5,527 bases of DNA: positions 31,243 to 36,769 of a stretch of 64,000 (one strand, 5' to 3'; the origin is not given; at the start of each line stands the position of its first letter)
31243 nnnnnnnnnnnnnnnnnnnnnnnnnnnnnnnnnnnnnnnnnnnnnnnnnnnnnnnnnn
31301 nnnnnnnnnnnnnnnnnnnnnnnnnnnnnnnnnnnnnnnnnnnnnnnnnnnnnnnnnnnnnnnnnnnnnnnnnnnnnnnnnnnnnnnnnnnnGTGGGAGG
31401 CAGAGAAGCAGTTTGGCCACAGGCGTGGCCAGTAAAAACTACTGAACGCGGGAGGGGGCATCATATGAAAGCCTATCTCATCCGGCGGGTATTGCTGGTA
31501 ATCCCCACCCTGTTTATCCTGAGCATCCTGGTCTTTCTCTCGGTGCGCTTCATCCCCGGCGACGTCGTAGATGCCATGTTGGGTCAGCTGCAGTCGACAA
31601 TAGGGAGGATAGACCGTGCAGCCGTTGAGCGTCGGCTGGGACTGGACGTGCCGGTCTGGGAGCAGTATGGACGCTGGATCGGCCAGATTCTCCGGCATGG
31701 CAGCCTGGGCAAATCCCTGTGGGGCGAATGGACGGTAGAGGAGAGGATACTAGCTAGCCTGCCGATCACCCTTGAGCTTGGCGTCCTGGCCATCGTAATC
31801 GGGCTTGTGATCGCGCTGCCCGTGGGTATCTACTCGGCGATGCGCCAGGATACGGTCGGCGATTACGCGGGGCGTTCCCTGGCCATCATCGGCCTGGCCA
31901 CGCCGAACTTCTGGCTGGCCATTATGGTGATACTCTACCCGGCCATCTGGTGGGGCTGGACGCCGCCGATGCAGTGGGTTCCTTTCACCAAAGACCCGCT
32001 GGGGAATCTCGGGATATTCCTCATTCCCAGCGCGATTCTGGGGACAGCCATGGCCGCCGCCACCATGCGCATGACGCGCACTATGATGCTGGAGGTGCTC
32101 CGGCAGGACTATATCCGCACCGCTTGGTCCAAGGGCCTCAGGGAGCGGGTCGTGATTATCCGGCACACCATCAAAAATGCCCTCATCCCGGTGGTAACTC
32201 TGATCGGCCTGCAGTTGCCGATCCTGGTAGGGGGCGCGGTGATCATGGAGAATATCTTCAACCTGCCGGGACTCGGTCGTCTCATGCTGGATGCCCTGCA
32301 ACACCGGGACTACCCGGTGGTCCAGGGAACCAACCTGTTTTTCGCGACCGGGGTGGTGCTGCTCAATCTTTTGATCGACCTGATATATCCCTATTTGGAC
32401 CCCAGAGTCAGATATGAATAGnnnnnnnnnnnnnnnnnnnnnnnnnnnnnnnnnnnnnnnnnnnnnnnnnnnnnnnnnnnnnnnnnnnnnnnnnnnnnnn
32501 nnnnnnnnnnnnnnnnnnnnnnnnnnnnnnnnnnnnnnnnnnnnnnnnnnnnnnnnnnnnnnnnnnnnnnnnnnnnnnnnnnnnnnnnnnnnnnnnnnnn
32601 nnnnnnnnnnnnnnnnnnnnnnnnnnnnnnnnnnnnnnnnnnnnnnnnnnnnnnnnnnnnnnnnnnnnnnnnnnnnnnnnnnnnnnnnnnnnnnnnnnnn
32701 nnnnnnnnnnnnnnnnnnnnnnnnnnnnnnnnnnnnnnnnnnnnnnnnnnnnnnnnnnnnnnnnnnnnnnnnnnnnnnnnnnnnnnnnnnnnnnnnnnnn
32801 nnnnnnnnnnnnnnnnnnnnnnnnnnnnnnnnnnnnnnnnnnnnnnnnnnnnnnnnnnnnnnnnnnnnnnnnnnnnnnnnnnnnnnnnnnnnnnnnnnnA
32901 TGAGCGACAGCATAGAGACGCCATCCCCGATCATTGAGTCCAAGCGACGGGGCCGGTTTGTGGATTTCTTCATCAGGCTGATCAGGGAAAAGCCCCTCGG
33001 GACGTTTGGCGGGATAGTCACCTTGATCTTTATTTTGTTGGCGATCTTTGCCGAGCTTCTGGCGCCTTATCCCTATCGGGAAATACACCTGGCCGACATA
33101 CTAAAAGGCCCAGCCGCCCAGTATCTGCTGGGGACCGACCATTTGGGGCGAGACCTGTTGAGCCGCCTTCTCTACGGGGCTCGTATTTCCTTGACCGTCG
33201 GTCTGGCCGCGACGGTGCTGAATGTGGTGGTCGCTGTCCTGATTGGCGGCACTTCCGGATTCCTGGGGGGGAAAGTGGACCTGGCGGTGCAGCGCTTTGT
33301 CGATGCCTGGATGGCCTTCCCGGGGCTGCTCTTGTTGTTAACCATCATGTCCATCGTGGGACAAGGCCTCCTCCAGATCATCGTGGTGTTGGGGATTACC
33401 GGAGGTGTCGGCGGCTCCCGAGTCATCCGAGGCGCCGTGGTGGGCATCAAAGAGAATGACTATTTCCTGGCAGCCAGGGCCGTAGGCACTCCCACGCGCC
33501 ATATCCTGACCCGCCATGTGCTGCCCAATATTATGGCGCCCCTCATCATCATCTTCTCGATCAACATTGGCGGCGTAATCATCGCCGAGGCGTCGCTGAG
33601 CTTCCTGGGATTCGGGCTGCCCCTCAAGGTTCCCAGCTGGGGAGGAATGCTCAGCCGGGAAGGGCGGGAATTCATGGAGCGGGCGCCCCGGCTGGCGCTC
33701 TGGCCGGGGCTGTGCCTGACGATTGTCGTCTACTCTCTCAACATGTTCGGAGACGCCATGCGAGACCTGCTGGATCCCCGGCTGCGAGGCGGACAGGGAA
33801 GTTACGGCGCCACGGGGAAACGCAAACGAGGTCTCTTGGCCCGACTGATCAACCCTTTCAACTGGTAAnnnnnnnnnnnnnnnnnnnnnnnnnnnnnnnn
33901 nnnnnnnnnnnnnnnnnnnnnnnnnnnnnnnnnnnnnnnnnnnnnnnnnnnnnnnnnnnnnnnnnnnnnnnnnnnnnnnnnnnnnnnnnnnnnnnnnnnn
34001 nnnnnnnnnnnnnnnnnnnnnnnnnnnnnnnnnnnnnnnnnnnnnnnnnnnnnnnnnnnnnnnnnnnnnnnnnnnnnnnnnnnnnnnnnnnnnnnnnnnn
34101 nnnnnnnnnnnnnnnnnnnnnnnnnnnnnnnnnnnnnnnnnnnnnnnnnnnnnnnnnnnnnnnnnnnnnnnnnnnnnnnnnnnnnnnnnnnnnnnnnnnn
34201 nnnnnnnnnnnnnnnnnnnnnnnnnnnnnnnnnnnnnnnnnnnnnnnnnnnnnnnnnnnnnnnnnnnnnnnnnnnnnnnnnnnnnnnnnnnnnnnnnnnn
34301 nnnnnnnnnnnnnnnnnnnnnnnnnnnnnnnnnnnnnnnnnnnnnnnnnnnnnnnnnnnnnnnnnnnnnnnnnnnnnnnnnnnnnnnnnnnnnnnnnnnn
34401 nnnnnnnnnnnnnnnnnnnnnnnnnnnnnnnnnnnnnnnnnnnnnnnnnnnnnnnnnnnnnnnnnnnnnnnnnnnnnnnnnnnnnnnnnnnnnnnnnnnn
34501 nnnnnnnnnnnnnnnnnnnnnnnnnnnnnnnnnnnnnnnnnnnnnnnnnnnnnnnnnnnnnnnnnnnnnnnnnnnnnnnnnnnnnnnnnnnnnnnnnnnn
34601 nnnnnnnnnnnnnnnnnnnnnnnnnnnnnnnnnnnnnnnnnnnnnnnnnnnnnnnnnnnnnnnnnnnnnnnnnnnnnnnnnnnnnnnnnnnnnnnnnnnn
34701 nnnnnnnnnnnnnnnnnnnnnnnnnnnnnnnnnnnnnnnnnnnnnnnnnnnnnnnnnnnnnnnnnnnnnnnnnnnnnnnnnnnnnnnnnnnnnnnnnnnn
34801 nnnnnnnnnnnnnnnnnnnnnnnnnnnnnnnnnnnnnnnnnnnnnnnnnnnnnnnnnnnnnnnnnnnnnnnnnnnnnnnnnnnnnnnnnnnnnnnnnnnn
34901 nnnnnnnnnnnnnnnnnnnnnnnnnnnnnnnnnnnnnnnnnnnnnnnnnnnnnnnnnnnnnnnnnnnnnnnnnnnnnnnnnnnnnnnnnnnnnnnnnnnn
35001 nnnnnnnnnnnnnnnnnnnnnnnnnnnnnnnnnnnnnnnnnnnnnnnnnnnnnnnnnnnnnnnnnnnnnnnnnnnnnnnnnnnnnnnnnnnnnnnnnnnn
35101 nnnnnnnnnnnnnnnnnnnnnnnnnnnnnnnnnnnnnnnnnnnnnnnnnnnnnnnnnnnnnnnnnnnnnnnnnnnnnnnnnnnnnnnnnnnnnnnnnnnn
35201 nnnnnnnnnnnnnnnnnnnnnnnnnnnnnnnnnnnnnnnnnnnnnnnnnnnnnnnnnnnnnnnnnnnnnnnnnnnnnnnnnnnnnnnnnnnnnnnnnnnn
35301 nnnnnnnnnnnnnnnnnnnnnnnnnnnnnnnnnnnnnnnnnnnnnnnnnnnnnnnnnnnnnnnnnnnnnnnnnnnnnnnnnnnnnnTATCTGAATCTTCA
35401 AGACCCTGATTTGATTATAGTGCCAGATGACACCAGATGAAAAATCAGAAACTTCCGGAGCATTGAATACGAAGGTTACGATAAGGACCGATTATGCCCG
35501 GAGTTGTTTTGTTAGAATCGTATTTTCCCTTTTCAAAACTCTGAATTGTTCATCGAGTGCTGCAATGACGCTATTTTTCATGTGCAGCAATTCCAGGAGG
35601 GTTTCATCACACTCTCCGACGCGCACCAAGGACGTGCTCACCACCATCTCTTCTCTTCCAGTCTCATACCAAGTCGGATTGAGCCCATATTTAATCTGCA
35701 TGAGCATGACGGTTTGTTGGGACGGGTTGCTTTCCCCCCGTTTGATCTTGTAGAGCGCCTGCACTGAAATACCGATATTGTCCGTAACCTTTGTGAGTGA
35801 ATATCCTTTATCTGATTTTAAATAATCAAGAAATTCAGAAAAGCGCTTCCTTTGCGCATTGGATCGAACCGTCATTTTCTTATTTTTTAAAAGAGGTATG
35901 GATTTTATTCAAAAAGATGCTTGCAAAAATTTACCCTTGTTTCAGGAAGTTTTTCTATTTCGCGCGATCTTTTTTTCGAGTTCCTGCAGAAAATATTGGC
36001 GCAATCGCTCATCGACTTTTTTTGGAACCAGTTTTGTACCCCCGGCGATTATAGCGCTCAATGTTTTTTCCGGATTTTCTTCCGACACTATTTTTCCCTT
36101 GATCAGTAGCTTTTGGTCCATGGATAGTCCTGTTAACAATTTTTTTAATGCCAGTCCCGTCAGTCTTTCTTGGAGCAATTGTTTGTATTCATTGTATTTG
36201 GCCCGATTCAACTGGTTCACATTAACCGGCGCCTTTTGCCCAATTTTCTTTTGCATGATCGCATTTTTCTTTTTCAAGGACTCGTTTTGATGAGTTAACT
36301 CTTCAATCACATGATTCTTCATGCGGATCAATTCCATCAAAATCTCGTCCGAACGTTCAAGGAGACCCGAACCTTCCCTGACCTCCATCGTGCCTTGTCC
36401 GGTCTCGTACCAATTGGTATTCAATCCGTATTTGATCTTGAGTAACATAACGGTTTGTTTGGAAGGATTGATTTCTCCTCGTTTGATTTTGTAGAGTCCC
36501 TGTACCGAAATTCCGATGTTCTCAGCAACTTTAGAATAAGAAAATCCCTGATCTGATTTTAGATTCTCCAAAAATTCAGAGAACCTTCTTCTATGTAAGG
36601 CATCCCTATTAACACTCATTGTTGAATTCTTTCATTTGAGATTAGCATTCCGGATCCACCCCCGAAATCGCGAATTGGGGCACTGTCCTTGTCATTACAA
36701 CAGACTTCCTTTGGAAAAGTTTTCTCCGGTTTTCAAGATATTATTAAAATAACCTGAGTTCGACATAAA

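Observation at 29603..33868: GC-rich islands encoding paralogous ATPase-less ABC importers (cluster 2; the same architecture is in clusters 1 and 3)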

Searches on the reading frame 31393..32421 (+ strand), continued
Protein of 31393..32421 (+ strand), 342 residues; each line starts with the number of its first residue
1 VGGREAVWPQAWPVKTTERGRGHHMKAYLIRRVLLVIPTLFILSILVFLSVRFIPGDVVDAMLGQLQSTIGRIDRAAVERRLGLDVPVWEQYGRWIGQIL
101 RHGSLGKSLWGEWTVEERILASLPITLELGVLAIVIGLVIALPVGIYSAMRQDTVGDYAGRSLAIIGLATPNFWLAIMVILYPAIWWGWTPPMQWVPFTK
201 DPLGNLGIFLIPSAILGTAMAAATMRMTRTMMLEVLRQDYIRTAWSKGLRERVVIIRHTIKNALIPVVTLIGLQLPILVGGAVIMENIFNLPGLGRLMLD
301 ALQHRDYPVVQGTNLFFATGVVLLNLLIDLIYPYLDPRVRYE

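Call 49: search_protein_families(library=pfam, proteins=[L054:1638-2669:-, L033:6397-7902:-, L072:3242-4855:+, L068:2685-3605:-, L048:2806-3942:-, L030:6316-7554:-, L021:6978-7571:+, L017:12446-14227:-, L073:14358-15641:-, L029:14365-15918:-], max_evalue=0.00001)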
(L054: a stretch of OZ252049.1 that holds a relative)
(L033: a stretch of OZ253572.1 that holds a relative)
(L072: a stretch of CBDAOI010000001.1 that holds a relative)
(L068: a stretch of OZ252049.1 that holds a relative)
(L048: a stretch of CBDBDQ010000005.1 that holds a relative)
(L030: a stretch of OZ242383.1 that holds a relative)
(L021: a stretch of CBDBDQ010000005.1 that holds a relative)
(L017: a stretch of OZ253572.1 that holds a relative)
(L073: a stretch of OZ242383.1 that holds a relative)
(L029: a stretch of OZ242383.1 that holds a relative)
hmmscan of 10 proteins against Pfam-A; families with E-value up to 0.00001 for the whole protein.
L054:1638-2669:- (344 aa): 3 families
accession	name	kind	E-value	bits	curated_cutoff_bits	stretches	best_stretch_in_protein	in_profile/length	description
PF13561.12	adh_short_C2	-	9.9e-50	169.7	27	1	98-340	6-235/236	Enoyl-(Acyl carrier protein) reductase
PF00106.31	adh_short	-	2.7e-49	167.8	26.6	1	89-280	1-191/195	short chain dehydrogenase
PF08659.16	KR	-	2.8e-14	53.9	22.6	1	92-202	4-117/180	KR domain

L033:6397-7902:- (502 aa): 1 family
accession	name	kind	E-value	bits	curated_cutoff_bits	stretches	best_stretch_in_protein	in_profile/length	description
PF09820.16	AAA-ATPase_like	-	3.4e-43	148.2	26.1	1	79-300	1-201/201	Predicted AAA-ATPase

L072:3242-4855:+ (538 aa): 1 family
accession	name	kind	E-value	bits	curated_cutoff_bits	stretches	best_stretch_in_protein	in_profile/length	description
PF00078.32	RVT_1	-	1.9e-34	119.7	29.6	1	181-413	1-204/205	Reverse transcriptase (RNA-dependent DNA polymerase)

L068:2685-3605:- (307 aa): 1 family
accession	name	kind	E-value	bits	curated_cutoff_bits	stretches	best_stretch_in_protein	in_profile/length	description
PF00296.26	Bac_luciferase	-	9.2e-45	153.8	27.9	1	18-240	21-234/314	Luciferase-like monooxygenase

L048:2806-3942:- (379 aa): 6 families
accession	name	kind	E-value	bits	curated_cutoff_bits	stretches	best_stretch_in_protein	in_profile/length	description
PF01370.27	Epimerase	-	2.6e-20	73.3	20.9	1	19-240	1-197/240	NAD dependent epimerase/dehydratase family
PF01073.25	3Beta_HSD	-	1.7e-14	54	22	1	20-153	1-124/280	3-beta hydroxysteroid dehydrogenase/isomerase family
PF13460.12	NAD_binding_10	-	1.8e-10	41.4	27.2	1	23-147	1-100/184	NAD(P)H-binding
PF16363.11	GDP_Man_Dehyd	-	2.7e-10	40.7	27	1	21-223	2-190/332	GDP-mannose 4,6 dehydratase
PF07993.18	NAD_binding_4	-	3.1e-10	40.1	20.1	1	21-218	1-209/258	Male sterility protein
PF05368.20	NmrA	-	6.4e-10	39.5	27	1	17-144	3-106/298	NmrA-like family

L030:6316-7554:- (413 aa): 2 families
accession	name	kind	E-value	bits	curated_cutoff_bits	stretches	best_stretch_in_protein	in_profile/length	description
PF13378.12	MR_MLE_C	-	2.3e-49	168.5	29.4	1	190-402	3-218/219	Enolase C-terminal domain-like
PF02746.21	MR_MLE_N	-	2.1e-11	44.5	22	1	63-168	15-117/117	Mandelate racemase / muconate lactonizing enzyme, N-terminal domain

L021:6978-7571:+ (198 aa): 0 families

L017:12446-14227:- (594 aa): 3 families
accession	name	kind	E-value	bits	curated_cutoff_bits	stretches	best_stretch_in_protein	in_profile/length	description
PF00205.28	TPP_enzyme_M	-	3e-35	121.3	30.4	1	216-349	2-136/137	Thiamine pyrophosphate enzyme, central domain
PF02776.23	TPP_enzyme_N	-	2.2e-34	118.2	26.8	1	18-140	1-119/119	Thiamine pyrophosphate enzyme, N-terminal TPP binding domain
PF02775.26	TPP_enzyme_C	-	1e-31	110.2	21.9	1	416-561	5-151/151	Thiamine pyrophosphate enzyme, C-terminal TPP binding domain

L073:14358-15641:- (428 aa): 2 families
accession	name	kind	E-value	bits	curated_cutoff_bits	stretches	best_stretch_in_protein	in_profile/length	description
PF00872.24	Transposase_mut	-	3.3e-66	224.2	21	1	25-401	17-378/379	Transposase, Mutator family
PF10551.15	MULE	-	1.1e-07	32.7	27.6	1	189-279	4-95/99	MULE transposase domain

L029:14365-15918:- (518 aa): 3 families
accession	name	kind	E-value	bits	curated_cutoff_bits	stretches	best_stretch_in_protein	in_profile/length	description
PF03050.20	DDE_Tnp_IS66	-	4.2e-48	164.6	23.1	1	198-474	3-283/284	Transposase IS66 family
PF20042.4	DUF6444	-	3.3e-12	47.3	27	1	57-121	19-84/85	Family of unknown function (DUF6444)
PF13005.12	zf-IS66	-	3.4e-09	37.4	27.3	1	137-181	3-45/46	zinc-finger binding domain of transposase IS66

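Call 53: search_protein_families(library=ncbifam, proteins=[window:31462-32421:+], max_evalue=0.00001)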
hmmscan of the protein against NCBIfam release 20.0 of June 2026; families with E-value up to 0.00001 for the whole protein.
window:31462-32421:+ (319 aa): 13 families
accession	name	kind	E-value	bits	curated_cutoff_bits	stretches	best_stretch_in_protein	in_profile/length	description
NF045470.1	Opp2B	equivalog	7.5e-88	294.6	350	1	9-317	1-300/300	nickel ABC transporter permease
NF008161.0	PRK10914.1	equivalog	1.9e-70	237.7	590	2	186-318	205-337/339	dipeptide ABC transporter permease DppB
NF011661.0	PRK15081.1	equivalog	2.8e-69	233.9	463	1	2-318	1-305/306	glutathione ABC transporter permease GsiC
TIGR02789.1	nickel_nikB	equivalog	2.7e-67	227.4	447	1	2-317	1-307/314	nickel ABC transporter permease subunit NikB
NF045469.1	Opp1B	equivalog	2.6e-66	224.2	380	1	2-317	1-307/307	nickel/cobalt ABC transporter permease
NF045472.1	Opp4B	equivalog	4.2e-66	223.4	450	1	2-317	1-319/319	oligopeptide ABC transporter permease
NF007677.0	PRK10352.1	equivalog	1.2e-63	215.1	433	1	2-318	1-308/314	nickel ABC transporter permease subunit NikB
NF045471.1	Opp3B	equivalog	9e-62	209.2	480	1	2-317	1-303/308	oligopeptide ABC transporter permease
NF007008.0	PRK09471.1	equivalog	4.1e-56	190.7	388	1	3-318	2-306/306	oligopeptide ABC transporter permease OppB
NF011712.0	PRK15133.1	subfamily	1e-39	136.5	445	1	53-319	87-362/364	microcin C ABC transporter permease YejB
NF011690.0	PRK15110.1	equivalog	5.2e-35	121.4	432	2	186-308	183-305/321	putrescine export ABC transporter permease SapB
NF043081.1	MMSYN1_0165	equivalog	2.7e-28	99.1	350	1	90-317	165-385/388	oligopeptide ABC transporter permease OppB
NF045474.1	Opp2C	equivalog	1.9e-08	34.2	300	0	202-252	118-168/236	nickel transporter permease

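Call 68: find_encoding_contigs(protein=window:31462-32421:+, flank=6000, max_places=6)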
Protein window:31462-32421:+ (319 aa): no gene with exactly this product is on record in the collection.

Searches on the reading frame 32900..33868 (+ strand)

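Call 3: search_protein_families(library=pfam, proteins=[window:32900-33868:+])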
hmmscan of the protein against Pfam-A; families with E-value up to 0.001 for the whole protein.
window:32900-33868:+ (322 aa): 2 families
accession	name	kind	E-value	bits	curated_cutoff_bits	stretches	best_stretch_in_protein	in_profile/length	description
PF00528.27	BPD_transp_1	-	3.3e-28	99.1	26.4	1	113-296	2-183/184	Binding-protein-dependent transport system inner membrane component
PF12911.12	OppC_N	-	6.8e-09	35.9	23.9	1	26-71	8-53/53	N-terminal TM domain of oligopeptide transport permease C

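Call 53: search_protein_families(library=ncbifam, proteins=[window:32900-33868:+], max_evalue=0.00001)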
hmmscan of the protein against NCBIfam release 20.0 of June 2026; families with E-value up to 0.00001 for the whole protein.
window:32900-33868:+ (322 aa): 16 families
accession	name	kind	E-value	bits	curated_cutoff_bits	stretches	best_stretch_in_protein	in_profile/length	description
NF045476.1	Opp4C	equivalog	1.3e-76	257.5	350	1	27-294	10-278/278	oligopeptide ABC transporter permease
NF045473.1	Opp1C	equivalog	4.1e-73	246.1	350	1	33-295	6-267/267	nickel/cobalt ABC transporter permease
TIGR02790.1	nickel_nikC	equivalog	5.7e-70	235.8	358.45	1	37-292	4-258/258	nickel ABC transporter permease subunit NikC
NF045474.1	Opp2C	equivalog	5.2e-67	225.9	300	1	61-292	6-236/236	nickel transporter permease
NF007738.0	PRK10417.1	equivalog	3.2e-66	223.7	335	1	38-296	15-272/277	nickel ABC transporter permease subunit NikC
NF011662.0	PRK15082.1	equivalog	1.8e-60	204.9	484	1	16-296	22-301/303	glutathione ABC transporter permease GsiD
NF045475.1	Opp3C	equivalog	1.6e-57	195.1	450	1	73-296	106-328/328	oligopeptide ABC transporter permease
NF007376.0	PRK09881.1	equivalog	3.3e-55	187.2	434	1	13-299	13-297/298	D,D-dipeptide ABC transporter permease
NF047573.1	opine_perm_CntC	exception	1e-52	179.1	440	1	38-295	15-271/271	staphylopine uptake ABC transporter permease subunit CntC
NF011935.0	PRK15406.1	equivalog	4.5e-51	174.4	433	1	7-295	13-301/302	oligopeptide ABC transporter permease OppC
NF008160.0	PRK10913.1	equivalog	2e-50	172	483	1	34-296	31-299/300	dipeptide ABC transporter permease DppC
NF043080.1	MMSYN1_0166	equivalog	1.1e-40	139.4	370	1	38-294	44-304/307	oligopeptide ABC transporter permease OppC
NF011596.0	PRK15021.1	subfamily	5.6e-40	137.4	439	1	70-294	116-338/341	microcin C ABC transporter permease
NF011691.0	PRK15111.1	equivalog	1.4e-30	106.9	379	1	40-289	35-289/296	putrescine export ABC transporter permease SapC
NF045472.1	Opp4B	equivalog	8.6e-08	31.8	450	1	162-239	193-274/319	oligopeptide ABC transporter permease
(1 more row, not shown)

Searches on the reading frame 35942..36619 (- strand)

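Call 6: search_protein_families(library=pfam, proteins=[window:35942-36619:-])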
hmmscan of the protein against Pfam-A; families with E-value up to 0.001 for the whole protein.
window:35942-36619:- (225 aa): 1 family
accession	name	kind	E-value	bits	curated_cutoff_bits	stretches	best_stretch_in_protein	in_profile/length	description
PF01381.28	HTH_3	-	5.3e-06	26.8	23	1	24-66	8-50/55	Helix-turn-helix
